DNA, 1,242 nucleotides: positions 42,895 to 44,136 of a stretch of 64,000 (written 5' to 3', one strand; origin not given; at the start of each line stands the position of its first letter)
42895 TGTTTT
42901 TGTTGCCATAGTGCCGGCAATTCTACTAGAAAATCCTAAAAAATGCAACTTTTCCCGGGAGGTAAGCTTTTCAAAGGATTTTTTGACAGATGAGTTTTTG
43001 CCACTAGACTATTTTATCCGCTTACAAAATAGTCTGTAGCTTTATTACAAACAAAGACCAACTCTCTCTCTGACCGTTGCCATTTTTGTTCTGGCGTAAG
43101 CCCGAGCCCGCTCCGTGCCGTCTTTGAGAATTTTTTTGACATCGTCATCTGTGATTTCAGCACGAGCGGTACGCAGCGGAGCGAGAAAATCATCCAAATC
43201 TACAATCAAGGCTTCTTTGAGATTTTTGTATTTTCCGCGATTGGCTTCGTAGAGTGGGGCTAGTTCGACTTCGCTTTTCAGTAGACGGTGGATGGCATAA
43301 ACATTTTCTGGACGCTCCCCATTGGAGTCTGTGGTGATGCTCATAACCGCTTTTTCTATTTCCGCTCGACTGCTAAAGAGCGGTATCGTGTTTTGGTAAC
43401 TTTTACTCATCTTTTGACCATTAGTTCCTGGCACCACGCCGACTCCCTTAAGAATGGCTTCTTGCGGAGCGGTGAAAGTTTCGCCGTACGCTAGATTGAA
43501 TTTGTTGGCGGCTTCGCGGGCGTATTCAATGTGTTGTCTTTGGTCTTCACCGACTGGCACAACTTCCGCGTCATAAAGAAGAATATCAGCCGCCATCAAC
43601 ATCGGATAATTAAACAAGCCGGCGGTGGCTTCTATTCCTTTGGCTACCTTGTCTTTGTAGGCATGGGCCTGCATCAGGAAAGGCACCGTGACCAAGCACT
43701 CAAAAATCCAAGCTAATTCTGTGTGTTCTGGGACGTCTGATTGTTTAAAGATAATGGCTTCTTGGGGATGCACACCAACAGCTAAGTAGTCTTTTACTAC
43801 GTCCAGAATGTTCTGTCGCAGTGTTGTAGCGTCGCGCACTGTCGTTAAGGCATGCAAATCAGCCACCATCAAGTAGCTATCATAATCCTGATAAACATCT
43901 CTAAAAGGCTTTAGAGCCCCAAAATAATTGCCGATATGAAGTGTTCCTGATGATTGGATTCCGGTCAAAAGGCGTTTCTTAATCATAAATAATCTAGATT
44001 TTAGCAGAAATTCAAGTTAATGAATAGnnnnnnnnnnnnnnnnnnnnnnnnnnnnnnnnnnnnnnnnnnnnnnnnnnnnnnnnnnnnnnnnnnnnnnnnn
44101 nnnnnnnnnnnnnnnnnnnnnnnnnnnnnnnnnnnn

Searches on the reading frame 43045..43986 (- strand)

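Call 26: search_protein_families(library=pfam, proteins=[window:43045-43986:-], max_evalue=0.001)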
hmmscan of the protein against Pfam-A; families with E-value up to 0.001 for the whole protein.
window:43045-43986:- (313 aa): 1 family
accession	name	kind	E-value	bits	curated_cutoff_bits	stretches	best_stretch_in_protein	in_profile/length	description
PF00579.31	tRNA-synt_1b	-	9.9e-57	192.9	21.1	1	5-247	7-251/292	tRNA synthetases class I (W and Y)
